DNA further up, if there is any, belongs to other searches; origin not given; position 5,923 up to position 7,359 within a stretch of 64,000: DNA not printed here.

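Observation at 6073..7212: GT10-type alpha-1,3/4-fucosyltransferase signature in an archaeon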

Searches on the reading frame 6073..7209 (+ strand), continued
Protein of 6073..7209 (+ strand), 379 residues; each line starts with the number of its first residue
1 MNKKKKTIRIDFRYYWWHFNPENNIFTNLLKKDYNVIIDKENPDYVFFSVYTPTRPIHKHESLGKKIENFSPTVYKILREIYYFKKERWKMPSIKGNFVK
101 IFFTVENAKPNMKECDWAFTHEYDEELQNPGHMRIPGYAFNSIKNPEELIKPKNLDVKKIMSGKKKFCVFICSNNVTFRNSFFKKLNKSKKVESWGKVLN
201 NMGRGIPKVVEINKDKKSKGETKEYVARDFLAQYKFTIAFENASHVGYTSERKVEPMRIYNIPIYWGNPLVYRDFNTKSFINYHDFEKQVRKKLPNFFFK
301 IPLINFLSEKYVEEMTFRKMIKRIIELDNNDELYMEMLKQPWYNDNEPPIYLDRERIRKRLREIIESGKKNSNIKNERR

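Call 52: fold_search(model_id=the predicted structure, library=pdb)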
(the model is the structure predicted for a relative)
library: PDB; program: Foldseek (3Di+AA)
matches with E <= 10: 378; with E <= 0.001: 19
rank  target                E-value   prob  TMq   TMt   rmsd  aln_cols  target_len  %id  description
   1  2nzw_A                1.2e-16  1.00  0.55  0.60   8.6       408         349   22  Crystal Structure of alpha1,3-Fucosyltransferase (released 2007-01-23)
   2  2nzx_A                1.7e-16  1.00  0.55  0.61   6.7       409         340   22  Crystal Structure of alpha1,3-Fucosyltransferase with GDP (released 2007-01-23)
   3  2nzw_B                2.4e-16  1.00  0.54  0.60   7.0       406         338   22  Crystal Structure of alpha1,3-Fucosyltransferase (released 2007-01-23)
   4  2nzw_C                4.3e-16  1.00  0.59  0.63   6.3       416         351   23  Crystal Structure of alpha1,3-Fucosyltransferase (released 2007-01-23)
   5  2nzx_C                4.5e-16  1.00  0.59  0.64   7.5       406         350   23  Crystal Structure of alpha1,3-Fucosyltransferase with GDP (released 2007-01-23)
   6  2nzy_A                5.1e-16  1.00  0.58  0.64   6.5       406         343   23  Crystal Structure of alpha1,3-Fucosyltransferase with GDP-fucose (released 2007-01-23)
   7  5zoi_A                1.4e-12  1.00  0.57  0.62   5.2       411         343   21  Crystal Structure of alpha1,3-Fucosyltransferase (released 2019-06-26)
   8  7yro_G                2.1e-08  1.00  0.46  0.51   8.6       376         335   14  Crystal structure of mango fucosyltransferase 13 (released 2023-08-16)
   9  7yro_D                6.5e-08  1.00  0.46  0.51   8.6       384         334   14  Crystal structure of mango fucosyltransferase 13 (released 2023-08-16)
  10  7yro_C                6.8e-08  1.00  0.45  0.50   7.9       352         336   15  Crystal structure of mango fucosyltransferase 13 (released 2023-08-16)
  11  7yro_B                8.6e-08  1.00  0.46  0.51   8.3       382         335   12  Crystal structure of mango fucosyltransferase 13 (released 2023-08-16)
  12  7yro_H                9.6e-08  1.00  0.46  0.51   9.0       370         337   13  Crystal structure of mango fucosyltransferase 13 (released 2023-08-16)
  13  7yro_E                1.6e-07  1.00  0.47  0.52   8.5       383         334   14  Crystal structure of mango fucosyltransferase 13 (released 2023-08-16)
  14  7yro_A                2.7e-07  1.00  0.45  0.50   8.1       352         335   14  Crystal structure of mango fucosyltransferase 13 (released 2023-08-16)
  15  7yro_F                8.4e-07  1.00  0.46  0.51   8.3       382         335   14  Crystal structure of mango fucosyltransferase 13 (released 2023-08-16)
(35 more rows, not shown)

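Call 59: search_protein_families(library=pfam, proteins=[L100:12417-12827:-, L001:12521-13318:-], max_evalue=1)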
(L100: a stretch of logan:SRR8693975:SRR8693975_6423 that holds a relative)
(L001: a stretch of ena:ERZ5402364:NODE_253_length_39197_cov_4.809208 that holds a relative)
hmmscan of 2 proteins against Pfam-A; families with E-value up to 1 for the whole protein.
L100:12417-12827:- (136 aa): 2 families
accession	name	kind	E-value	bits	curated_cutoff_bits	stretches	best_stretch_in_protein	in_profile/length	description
PF12705.13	PDDEXK_1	-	0.06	13.7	22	1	85-130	120-154/247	PD-(D/E)XK nuclease superfamily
PF23992.1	Pam3_gp32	-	0.2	12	27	1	18-80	12-76/108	Phage Pam3 gp32-like protein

L001:12521-13318:- (265 aa): 1 family
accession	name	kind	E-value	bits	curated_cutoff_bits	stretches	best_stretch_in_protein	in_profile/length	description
PF00459.30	Inositol_P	-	3.5e-19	69.8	27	1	17-251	22-254/271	Inositol monophosphatase family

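Call 67: find_encoding_contigs(protein=P0024, flank=8000, max_places=2)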
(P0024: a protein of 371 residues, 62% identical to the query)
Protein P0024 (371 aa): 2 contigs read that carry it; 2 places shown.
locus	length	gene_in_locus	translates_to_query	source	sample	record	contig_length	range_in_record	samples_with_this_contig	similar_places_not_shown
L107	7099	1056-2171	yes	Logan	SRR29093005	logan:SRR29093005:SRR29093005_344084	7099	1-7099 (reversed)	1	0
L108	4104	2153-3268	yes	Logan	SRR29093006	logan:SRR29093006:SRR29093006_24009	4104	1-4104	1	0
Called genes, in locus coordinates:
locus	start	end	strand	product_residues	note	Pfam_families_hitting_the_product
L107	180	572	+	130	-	PF14667:Polysacc_synt_C (weak), PF00190:Cupin_1 (weak), PF07883:Cupin_2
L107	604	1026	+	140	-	PF00293:NUDIX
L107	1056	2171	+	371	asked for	PF18025:FucT_N, PF00852:Glyco_transf_10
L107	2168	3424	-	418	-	PF08421:Methyltransf_13, PF13489:Methyltransf_23, PF08242:Methyltransf_12 (weak), PF08484:Methyltransf_14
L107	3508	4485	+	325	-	PF00106:adh_short (faint), PF01073:3Beta_HSD, PF01370:Epimerase, PF02719:Polysacc_synt_2, PF04321:RmlD_sub_bind, PF07993:NAD_binding_4, PF16363:GDP_Man_Dehyd, PF02719:Polysacc_synt_2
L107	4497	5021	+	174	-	-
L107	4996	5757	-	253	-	PF01370:Epimerase, PF04321:RmlD_sub_bind, PF16363:GDP_Man_Dehyd, PF02719:Polysacc_synt_2, PF07993:NAD_binding_4 (weak)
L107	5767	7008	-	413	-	PF03446:NAD_binding_2 (weak), PF03721:UDPG_MGDP_dh_N, PF03807:F420_oxidored (faint), PF00984:UDPG_MGDP_dh, PF03720:UDPG_MGDP_dh_C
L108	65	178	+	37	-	-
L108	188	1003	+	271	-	-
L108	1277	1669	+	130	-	PF14667:Polysacc_synt_C (weak), PF00190:Cupin_1 (weak), PF07883:Cupin_2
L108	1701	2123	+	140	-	PF00293:NUDIX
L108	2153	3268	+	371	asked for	PF18025:FucT_N, PF00852:Glyco_transf_10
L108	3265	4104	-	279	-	?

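Call 85: search_protein_representatives(protein=window:6073-7209:+)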
Query: 379 residues. Proteins with E-value up to 0.001 (for the whole library): 3392; up to 1e-10: 1821; up to 1e-30: 156. The best 150 are listed.
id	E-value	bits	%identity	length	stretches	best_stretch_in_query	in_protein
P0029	1.3e-123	429.3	56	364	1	3-365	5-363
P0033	9.2e-96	337.7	56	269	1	91-365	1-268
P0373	1.0e-91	324.3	53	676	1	24-372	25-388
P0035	3.3e-85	302.9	47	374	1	4-364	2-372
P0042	2.2e-74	267.3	49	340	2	2-287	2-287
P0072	1.2e-69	251.7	48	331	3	89-289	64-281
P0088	5.0e-66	239.8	42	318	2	91-365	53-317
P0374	3.8e-65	236.9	41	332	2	95-367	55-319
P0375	4.1e-61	223.6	41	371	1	4-367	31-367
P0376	7.1e-61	222.8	45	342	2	4-288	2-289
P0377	1.2e-58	215.5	44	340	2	4-287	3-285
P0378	3.9e-57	210.5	47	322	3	89-287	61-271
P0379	2.1e-56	208.1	43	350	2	4-288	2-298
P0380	2.4e-54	201.4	44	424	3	89-284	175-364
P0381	5.0e-54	200.3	51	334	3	97-289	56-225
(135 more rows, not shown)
